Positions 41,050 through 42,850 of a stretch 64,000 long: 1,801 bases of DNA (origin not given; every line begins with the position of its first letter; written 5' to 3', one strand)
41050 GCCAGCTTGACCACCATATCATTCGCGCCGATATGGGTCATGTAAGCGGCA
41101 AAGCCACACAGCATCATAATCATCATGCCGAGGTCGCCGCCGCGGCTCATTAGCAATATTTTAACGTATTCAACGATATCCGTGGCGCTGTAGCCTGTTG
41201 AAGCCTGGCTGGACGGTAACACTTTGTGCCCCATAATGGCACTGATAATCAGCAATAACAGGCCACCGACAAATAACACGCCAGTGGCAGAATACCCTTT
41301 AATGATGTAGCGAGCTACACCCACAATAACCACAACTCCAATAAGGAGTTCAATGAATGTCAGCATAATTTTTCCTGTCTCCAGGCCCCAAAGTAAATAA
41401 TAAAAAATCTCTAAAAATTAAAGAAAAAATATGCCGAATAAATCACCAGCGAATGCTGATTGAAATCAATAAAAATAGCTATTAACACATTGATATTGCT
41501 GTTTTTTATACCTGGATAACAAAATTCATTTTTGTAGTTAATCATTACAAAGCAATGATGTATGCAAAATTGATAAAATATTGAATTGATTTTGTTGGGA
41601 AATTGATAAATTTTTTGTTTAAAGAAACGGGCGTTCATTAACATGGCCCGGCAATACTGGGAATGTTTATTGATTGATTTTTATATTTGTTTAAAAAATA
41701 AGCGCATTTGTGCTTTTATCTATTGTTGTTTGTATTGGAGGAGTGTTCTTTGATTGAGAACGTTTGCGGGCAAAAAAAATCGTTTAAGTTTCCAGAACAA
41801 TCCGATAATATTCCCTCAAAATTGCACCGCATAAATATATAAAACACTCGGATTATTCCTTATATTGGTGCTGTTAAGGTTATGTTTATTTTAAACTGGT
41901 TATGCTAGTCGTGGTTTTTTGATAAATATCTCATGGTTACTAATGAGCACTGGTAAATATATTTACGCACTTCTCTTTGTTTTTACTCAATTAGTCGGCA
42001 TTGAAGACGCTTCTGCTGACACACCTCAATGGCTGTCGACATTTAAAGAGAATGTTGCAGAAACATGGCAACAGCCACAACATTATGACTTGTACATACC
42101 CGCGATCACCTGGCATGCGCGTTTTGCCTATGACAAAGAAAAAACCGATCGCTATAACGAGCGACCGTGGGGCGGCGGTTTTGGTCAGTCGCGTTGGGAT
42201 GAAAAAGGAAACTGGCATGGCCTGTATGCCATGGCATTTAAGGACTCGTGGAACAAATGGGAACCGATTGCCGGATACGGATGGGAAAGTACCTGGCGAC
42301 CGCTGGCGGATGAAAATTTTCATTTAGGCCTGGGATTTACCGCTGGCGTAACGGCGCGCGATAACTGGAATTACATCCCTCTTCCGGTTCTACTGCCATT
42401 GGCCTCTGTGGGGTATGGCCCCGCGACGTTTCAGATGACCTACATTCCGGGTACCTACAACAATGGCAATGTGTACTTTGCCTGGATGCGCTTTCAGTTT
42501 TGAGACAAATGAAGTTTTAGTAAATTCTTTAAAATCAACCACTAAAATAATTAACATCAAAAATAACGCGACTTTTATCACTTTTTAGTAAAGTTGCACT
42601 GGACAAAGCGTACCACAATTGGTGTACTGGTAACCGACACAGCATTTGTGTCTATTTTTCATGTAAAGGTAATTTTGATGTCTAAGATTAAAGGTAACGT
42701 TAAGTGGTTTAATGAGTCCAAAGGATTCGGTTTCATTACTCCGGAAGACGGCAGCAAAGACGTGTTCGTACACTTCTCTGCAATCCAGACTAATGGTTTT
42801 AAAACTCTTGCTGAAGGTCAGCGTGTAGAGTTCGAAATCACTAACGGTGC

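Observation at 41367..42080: pagP with divergent 5' end and long AT-rich upstream region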

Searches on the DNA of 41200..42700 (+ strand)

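Call 3: search_dna_similar(query=window:41367-42503:+, collection=ecoli_genomes, mode=near, max_rows=40, rows=spread)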
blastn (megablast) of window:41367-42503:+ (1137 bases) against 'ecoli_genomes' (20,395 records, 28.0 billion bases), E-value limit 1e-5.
Records with a match: 5422; places in all: 5431; records where one place covers at least 80% of the query: 18.
Genomes with a match: 5422 of 5426; with a place that covers at least 80% of the query: 18. Places per genome that has any: lowest 1, median 1, highest 2. On chromosomes: 5429 places; on plasmids: 2.
Best place of each record, by identity: >=99% 12; 95-99% 20; 90-95% 61; 80-90% 5327; 60-80% 2.
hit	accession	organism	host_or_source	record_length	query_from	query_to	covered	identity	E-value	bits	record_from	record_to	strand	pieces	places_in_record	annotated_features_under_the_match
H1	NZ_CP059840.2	Escherichia coli strain E2348/69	Homo sapiens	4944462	1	1137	100%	100.0%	0e+0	2100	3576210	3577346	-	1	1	pagP: lipid IV(A) palmitoyltransferase PagP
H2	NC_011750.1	Escherichia coli IAI39 strain IAI39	-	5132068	482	1137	58%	88.7%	0e+0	797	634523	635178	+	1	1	pagP: lipid IV(A) palmitoyltransferase PagP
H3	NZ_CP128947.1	Escherichia coli strain TUM2826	missing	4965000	486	1137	57%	89.1%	0e+0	806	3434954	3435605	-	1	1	pagP: lipid IV(A) palmitoyltransferase PagP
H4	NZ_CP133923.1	Escherichia coli strain M21816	Homo sapiens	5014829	486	1137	57%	89.1%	0e+0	806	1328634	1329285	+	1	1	pagP: lipid IV(A) palmitoyltransferase PagP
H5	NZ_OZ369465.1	Escherichia coli strain Esc16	not applicable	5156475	486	1137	57%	89.1%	0e+0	806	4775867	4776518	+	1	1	pagP: lipid IV(A) palmitoyltransferase PagP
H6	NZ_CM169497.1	Escherichia coli strain EC04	Homo sapiens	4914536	486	1137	57%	89.1%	0e+0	806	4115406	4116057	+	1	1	pagP: lipid IV(A) palmitoyltransferase PagP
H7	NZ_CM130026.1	Escherichia coli strain NE88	Culture with antimicrbial peptide EWAMPR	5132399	486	1137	57%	88.9%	0e+0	800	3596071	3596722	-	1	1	pagP: lipid IV(A) palmitoyltransferase PagP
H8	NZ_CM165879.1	Escherichia coli strain N64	Homo sapiens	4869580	486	1137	57%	88.8%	0e+0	795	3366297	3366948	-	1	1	pagP: lipid IV(A) palmitoyltransferase PagP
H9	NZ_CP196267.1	Escherichia coli strain AH20I049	Homo sapiens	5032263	486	1137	57%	88.6%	0e+0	789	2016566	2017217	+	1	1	pagP: lipid IV(A) palmitoyltransferase PagP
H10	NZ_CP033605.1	Escherichia coli O157:H7 strain TR01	Cattle carcass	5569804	482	1137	58%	87.6%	0e+0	758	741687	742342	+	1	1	pagP: lipid IV(A) palmitoyltransferase PagP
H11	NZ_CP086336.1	Escherichia coli strain EBJ001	Homo sapiens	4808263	482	1137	58%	87.5%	0e+0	752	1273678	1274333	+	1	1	pagP: lipid IV(A) palmitoyltransferase PagP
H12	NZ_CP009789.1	Escherichia coli K-12 strain K-12 ER3413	-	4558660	482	1137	58%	87.5%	0e+0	752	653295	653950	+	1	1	pagP: lipid IV(A) palmitoyltransferase PagP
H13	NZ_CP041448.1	Escherichia coli strain YPE10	Pork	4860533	482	1137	58%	87.5%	0e+0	752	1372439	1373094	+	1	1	pagP: lipid IV(A) palmitoyltransferase PagP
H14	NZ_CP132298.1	Escherichia coli strain PNUSAE145745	missing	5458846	482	1137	58%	87.5%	0e+0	752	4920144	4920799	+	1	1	pagP: lipid IV(A) palmitoyltransferase PagP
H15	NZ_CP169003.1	Escherichia coli strain UTAK-23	Veal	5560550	482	1137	58%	87.5%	0e+0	752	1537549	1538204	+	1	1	pagP: lipid IV(A) palmitoyltransferase PagP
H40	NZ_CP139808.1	Escherichia coli strain FLI21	Homo sapiens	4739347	485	812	29%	78.7%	2e-51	213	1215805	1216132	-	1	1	pagP: lipid IV(A) palmitoyltransferase PagP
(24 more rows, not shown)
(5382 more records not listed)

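Call 5: search_dna_similar(query=window:41367-42503:+, collection=ecoli_genomes, mode=near, max_rows=60, rows=best)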
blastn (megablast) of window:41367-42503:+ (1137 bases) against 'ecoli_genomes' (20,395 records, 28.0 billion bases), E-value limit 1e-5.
Records with a match: 5422; places in all: 5431; records where one place covers at least 80% of the query: 18.
Genomes with a match: 5422 of 5426; with a place that covers at least 80% of the query: 18. Places per genome that has any: lowest 1, median 1, highest 2. On chromosomes: 5429 places; on plasmids: 2.
Best place of each record, by identity: >=99% 12; 95-99% 20; 90-95% 61; 80-90% 5327; 60-80% 2.
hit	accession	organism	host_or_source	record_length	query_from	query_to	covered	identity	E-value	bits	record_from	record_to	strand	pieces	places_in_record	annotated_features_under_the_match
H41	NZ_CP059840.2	Escherichia coli strain E2348/69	Homo sapiens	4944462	1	1137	100%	100.0%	0e+0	2100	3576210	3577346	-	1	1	pagP: lipid IV(A) palmitoyltransferase PagP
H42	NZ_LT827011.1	Escherichia coli O127:H6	Homo sapiens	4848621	1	1137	100%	100.0%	0e+0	2100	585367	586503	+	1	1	pagP: lipid IV(A) palmitoyltransferase PagP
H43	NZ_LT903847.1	Escherichia coli O127:H6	Homo sapiens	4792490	1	1137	100%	100.0%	0e+0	2100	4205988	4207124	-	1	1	pagP: lipid IV(A) palmitoyltransferase PagP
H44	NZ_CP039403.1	Escherichia coli strain 382634_2f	Homo sapiens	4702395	1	1137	100%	99.6%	0e+0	2078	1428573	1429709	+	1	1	pagP: lipid IV(A) palmitoyltransferase PagP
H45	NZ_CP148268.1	Escherichia coli strain Z1323PEC0014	Dog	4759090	1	1137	100%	99.6%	0e+0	2078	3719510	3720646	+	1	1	pagP: lipid IV(A) palmitoyltransferase PagP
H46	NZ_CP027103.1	Escherichia coli strain RM14723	dog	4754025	1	1137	100%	99.6%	0e+0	2073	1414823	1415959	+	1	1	pagP: lipid IV(A) palmitoyltransferase PagP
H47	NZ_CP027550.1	Escherichia coli strain 2015C-4136CT1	Homo sapiens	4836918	1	1137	100%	99.6%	0e+0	2073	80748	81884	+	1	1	pagP: lipid IV(A) palmitoyltransferase PagP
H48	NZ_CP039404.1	Escherichia coli strain 377323_2f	Homo sapiens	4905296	1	1137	100%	99.6%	0e+0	2073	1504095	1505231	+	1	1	pagP: lipid IV(A) palmitoyltransferase PagP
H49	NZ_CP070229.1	Escherichia coli strain EC12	Homo sapiens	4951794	1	1137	100%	99.6%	0e+0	2073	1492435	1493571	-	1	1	pagP: lipid IV(A) palmitoyltransferase PagP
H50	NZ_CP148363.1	Escherichia coli strain Z1323HEC0355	Homo sapiens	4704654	1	1137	100%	99.6%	0e+0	2073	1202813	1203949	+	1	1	pagP: lipid IV(A) palmitoyltransferase PagP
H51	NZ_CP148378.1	Escherichia coli strain Z1323HEC0067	Homo sapiens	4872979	1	1137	100%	99.3%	0e+0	2056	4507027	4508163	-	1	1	pagP: lipid IV(A) palmitoyltransferase PagP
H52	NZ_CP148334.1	Escherichia coli strain Z1323HEC0423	Homo sapiens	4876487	1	1137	100%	99.2%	0e+0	2050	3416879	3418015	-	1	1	pagP: lipid IV(A) palmitoyltransferase PagP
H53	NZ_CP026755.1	Escherichia coli strain AR_0077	missing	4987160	1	1137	100%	98.6%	0e+0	2012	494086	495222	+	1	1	pagP: lipid IV(A) palmitoyltransferase PagP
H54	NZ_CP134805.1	Escherichia coli strain E7-1N7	agricultural environment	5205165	1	1137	100%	98.5%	0e+0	2006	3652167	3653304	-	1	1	pagP: lipid IV(A) palmitoyltransferase PagP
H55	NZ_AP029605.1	Escherichia coli strain 2022H047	Homo sapiens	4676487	1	1137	100%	98.1%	0e+0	1977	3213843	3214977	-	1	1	pagP: lipid IV(A) palmitoyltransferase PagP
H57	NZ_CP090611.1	Escherichia coli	pig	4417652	1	1137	100%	97.8%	0e+0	1962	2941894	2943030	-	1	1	pagP: lipid IV(A) palmitoyltransferase PagP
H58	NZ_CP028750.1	Escherichia coli strain A25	monkey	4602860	1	1137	100%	97.7%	0e+0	1956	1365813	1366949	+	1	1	pagP: lipid IV(A) palmitoyltransferase PagP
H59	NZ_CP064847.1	Escherichia coli strain 20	wastewater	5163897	482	1137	58%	90.5%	0e+0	863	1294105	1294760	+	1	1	pagP: lipid IV(A) palmitoyltransferase PagP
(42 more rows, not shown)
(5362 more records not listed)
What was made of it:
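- The sequence is identical in three independent E2348/69 assemblies and 97.7-99.6% identical in 15 other complete genomes (call 5).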

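Call 7: get_annotated_region(hit=H12, flank=4000)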
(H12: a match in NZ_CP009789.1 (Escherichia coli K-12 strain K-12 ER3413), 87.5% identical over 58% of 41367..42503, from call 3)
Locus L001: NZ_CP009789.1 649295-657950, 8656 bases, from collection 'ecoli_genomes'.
description: Escherichia coli K-12 strain K-12 ER3413 chromosome, complete genome
organism: Escherichia coli K-12 strain K-12 ER3413 (NCBI taxid 83333)
replicon: chromosome; assembly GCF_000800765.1
host: -; source: -; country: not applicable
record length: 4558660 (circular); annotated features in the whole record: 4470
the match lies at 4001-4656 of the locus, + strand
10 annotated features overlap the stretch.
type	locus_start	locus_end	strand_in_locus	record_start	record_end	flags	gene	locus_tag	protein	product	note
CDS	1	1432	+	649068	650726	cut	dpiB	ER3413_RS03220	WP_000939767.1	sensor histidine kinase DpiB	-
CDS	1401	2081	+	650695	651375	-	dpiA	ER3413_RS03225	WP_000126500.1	two-component response regulator DpiA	-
CDS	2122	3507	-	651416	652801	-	dcuC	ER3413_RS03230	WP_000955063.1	anaerobic C4-dicarboxylate transporter DcuC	-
CDS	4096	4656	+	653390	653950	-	pagP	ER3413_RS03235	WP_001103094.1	lipid IV(A) palmitoyltransferase PagP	-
CDS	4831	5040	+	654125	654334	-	cspE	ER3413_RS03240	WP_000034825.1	transcription antiterminator/RNA stability regulator CspE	-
CDS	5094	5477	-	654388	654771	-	crcB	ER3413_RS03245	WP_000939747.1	fluoride efflux transporter CrcB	-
CDS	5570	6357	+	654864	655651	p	-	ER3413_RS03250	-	deaminated glutathione amidase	frameshifted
CDS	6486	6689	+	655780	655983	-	tatE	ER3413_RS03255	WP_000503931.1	twin-arginine translocase subunit TatE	-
CDS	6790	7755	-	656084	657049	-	lipA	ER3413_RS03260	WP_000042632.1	lipoyl synthase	-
CDS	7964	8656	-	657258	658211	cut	ybeF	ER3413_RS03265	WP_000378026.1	YbeF family transcriptional regulator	-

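Call 8: get_annotated_region(hit=H41, flank=4000)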
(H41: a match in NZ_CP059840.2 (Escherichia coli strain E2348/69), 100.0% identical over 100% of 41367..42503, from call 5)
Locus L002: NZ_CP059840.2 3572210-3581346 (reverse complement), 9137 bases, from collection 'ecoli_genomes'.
description: Escherichia coli strain E2348/69 chromosome, complete genome
organism: Escherichia coli strain E2348/69 (NCBI taxid 562)
replicon: chromosome; assembly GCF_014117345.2
host: Homo sapiens; source: stool; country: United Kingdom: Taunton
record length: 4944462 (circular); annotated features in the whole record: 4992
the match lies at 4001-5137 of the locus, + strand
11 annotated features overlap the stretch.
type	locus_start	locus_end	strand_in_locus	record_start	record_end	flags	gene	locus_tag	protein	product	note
CDS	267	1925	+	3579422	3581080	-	dpiB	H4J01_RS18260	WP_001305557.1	sensor histidine kinase DpiB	-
CDS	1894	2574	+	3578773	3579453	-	dpiA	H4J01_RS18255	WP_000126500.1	two-component response regulator DpiA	-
CDS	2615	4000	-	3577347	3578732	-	dcuC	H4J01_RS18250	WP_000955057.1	anaerobic C4-dicarboxylate transporter DcuC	-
CDS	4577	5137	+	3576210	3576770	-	pagP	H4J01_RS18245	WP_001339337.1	lipid IV(A) palmitoyltransferase PagP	-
CDS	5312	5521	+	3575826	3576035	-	cspE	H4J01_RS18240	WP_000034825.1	transcription antiterminator/RNA stability regulator CspE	-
CDS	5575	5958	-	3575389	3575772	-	crcB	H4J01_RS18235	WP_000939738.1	fluoride efflux transporter CrcB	-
CDS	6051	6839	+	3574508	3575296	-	-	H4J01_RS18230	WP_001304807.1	deaminated glutathione amidase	-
CDS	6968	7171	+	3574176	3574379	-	tatE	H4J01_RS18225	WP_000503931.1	twin-arginine translocase subunit TatE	-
CDS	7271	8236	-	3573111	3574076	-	lipA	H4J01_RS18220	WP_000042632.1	lipoyl synthase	-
CDS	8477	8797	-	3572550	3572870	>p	-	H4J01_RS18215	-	YbeF family transcriptional regulator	frameshifted; internal stop; incomplete; partial in the middle of a contig; missing C-terminus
CDS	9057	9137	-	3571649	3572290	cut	lipB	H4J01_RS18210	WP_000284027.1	lipoyl(octanoyl) transferase LipB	-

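Call 14: search_dna_similar(query=window:41410-41942:+, collection=ecoli_genomes, mode=distant, max_rows=60, rows=spread)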
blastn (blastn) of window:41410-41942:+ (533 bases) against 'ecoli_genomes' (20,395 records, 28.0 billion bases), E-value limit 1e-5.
Records with a match: 5399; places in all: 5411; records where one place covers at least 80% of the query: 18.
Genomes with a match: 5399 of 5426; with a place that covers at least 80% of the query: 18. Places per genome that has any: lowest 1, median 1, highest 2. On chromosomes: 5409 places; on plasmids: 2.
Best place of each record, by identity: >=99% 12; 95-99% 6; 80-90% 766; 60-80% 4615.
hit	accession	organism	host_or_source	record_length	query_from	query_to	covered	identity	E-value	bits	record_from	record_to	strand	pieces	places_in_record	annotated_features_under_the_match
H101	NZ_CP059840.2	Escherichia coli strain E2348/69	Homo sapiens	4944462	1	533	100%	100.0%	0e+0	962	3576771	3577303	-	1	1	none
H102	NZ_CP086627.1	Escherichia coli strain RIVM_C036569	Homo sapiens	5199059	2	531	48%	77.9%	8e-24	200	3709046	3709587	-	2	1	none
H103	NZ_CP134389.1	Escherichia coli strain TUM10828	Homo sapiens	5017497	2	531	48%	77.9%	8e-24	200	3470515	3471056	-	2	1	none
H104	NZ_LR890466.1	Escherichia coli strain MSB1_7A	Homo sapiens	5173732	2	531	48%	77.9%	8e-24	200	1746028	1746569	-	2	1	none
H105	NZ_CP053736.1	Escherichia coli strain CP8-3_Sichuan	pig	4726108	2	531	48%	77.4%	3e-23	197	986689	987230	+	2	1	none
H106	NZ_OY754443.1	Escherichia coli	-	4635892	2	531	48%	77.4%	3e-23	197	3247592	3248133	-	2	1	none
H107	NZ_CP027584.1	Escherichia coli strain 00-3076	Homo sapiens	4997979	2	531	48%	77.0%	1e-21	192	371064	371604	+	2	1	none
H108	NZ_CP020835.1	Escherichia coli strain CFSAN051542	blue cheese in wax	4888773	2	531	48%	77.0%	1e-21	192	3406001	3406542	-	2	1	none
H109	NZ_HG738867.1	Escherichia coli str. K-12 substr. MC4100 strain K-12 ...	-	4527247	2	531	48%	77.0%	1e-21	192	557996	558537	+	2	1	none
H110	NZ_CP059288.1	Escherichia coli strain 1506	Homo sapiens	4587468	2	531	48%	77.0%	1e-21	192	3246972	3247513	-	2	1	none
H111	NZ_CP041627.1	Escherichia coli strain ETEC6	Homo sapiens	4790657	2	531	48%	77.0%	1e-21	192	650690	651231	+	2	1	none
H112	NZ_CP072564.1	Escherichia coli strain WG5::PA2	missing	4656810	2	531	48%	77.0%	1e-21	192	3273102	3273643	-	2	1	none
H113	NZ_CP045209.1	Escherichia coli strain 4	Ground beef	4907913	2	531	48%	77.0%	1e-21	192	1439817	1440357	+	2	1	none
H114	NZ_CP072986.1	Escherichia coli strain T159A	parent strain CV601 collected from ...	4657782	2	531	48%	77.0%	1e-21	192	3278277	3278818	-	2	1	none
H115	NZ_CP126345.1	Escherichia coli strain DX6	water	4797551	2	531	48%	77.0%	1e-21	192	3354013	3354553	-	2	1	none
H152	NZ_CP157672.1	Escherichia coli strain ST-131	Homo sapiens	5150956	2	531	40%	79.7%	8e-24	187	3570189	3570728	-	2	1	none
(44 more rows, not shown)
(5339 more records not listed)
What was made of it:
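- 18 of 5,426 genomes carry the block (calls 5, 14).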

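Call 15: get_annotated_region(hit=H44, flank=3000)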
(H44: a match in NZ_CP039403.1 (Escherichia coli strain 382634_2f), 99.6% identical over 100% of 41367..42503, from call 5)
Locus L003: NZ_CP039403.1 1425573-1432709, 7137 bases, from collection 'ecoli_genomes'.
description: Escherichia coli strain 382634_2f chromosome, complete genome
organism: Escherichia coli strain 382634_2f (NCBI taxid 562)
replicon: chromosome; assembly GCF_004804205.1
host: Homo sapiens; source: feces; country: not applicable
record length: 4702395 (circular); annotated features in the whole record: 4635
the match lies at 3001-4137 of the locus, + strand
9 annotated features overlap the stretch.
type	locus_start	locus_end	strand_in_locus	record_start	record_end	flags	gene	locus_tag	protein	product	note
CDS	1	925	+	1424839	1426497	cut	dpiB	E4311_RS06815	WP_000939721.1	sensor histidine kinase DpiB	-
CDS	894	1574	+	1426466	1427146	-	dpiA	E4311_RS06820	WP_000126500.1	two-component response regulator DpiA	-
CDS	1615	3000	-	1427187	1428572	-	dcuC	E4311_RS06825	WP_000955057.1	anaerobic C4-dicarboxylate transporter DcuC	-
CDS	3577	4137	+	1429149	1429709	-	pagP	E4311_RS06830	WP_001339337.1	lipid IV(A) palmitoyltransferase PagP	-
CDS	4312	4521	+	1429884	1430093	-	cspE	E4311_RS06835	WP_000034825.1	transcription antiterminator/RNA stability regulator CspE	-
CDS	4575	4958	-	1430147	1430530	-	crcB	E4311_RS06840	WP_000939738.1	fluoride efflux transporter CrcB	-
CDS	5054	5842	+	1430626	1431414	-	-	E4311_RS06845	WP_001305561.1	deaminated glutathione amidase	-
CDS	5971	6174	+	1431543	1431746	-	tatE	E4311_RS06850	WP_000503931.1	twin-arginine translocase subunit TatE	-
CDS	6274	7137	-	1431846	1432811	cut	lipA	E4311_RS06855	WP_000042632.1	lipoyl synthase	-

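Call 16: get_annotated_region(hit=H51, flank=3000)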
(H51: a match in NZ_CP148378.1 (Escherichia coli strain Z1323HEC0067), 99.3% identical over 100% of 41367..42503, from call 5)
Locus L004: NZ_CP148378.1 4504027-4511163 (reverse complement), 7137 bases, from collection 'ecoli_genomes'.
description: Escherichia coli strain Z1323HEC0067 chromosome, complete genome
organism: Escherichia coli strain Z1323HEC0067 (NCBI taxid 562)
replicon: chromosome; assembly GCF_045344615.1
host: Homo sapiens; source: -; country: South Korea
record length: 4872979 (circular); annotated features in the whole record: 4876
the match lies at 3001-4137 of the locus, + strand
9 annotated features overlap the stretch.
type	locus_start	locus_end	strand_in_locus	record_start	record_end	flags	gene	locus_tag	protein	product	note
CDS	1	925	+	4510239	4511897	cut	dpiB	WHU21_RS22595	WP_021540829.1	sensor histidine kinase DpiB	-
CDS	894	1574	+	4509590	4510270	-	dpiA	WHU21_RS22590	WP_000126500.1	two-component response regulator DpiA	-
CDS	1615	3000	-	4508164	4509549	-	dcuC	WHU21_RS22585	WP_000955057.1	anaerobic C4-dicarboxylate transporter DcuC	-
CDS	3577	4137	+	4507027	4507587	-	pagP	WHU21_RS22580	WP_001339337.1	lipid IV(A) palmitoyltransferase PagP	-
CDS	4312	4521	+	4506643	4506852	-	cspE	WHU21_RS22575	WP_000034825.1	transcription antiterminator/RNA stability regulator CspE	-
CDS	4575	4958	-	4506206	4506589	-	crcB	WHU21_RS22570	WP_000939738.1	fluoride efflux transporter CrcB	-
CDS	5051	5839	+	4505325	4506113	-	-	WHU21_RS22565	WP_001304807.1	deaminated glutathione amidase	-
CDS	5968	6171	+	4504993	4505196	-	tatE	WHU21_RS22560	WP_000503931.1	twin-arginine translocase subunit TatE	-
CDS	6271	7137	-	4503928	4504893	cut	lipA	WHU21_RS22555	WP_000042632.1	lipoyl synthase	-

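Call 17: get_annotated_region(hit=H53, flank=3000)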
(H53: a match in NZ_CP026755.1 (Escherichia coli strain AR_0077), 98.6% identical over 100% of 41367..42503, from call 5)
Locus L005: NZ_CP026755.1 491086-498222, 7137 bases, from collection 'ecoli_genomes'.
description: Escherichia coli strain AR_0077 chromosome, complete genome
organism: Escherichia coli strain AR_0077 (NCBI taxid 562)
replicon: chromosome; assembly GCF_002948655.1
host: missing; source: missing; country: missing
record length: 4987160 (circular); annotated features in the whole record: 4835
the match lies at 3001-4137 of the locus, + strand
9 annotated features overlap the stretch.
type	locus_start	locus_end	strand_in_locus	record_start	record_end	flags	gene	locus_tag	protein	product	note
CDS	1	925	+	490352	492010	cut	dpiB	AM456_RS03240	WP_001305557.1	sensor histidine kinase DpiB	-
CDS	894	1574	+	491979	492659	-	dpiA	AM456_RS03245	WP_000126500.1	two-component response regulator DpiA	-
CDS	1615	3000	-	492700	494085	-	dcuC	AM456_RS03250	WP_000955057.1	anaerobic C4-dicarboxylate transporter DcuC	-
CDS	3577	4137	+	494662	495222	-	pagP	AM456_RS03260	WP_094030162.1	lipid IV(A) palmitoyltransferase PagP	-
CDS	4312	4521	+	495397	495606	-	cspE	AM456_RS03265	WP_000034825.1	transcription antiterminator/RNA stability regulator CspE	-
CDS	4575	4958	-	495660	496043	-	crcB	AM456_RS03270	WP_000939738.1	fluoride efflux transporter CrcB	-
CDS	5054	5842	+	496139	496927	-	-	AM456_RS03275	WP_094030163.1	deaminated glutathione amidase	-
CDS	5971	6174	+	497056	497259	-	tatE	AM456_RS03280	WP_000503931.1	twin-arginine translocase subunit TatE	-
CDS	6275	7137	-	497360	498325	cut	lipA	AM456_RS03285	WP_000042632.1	lipoyl synthase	-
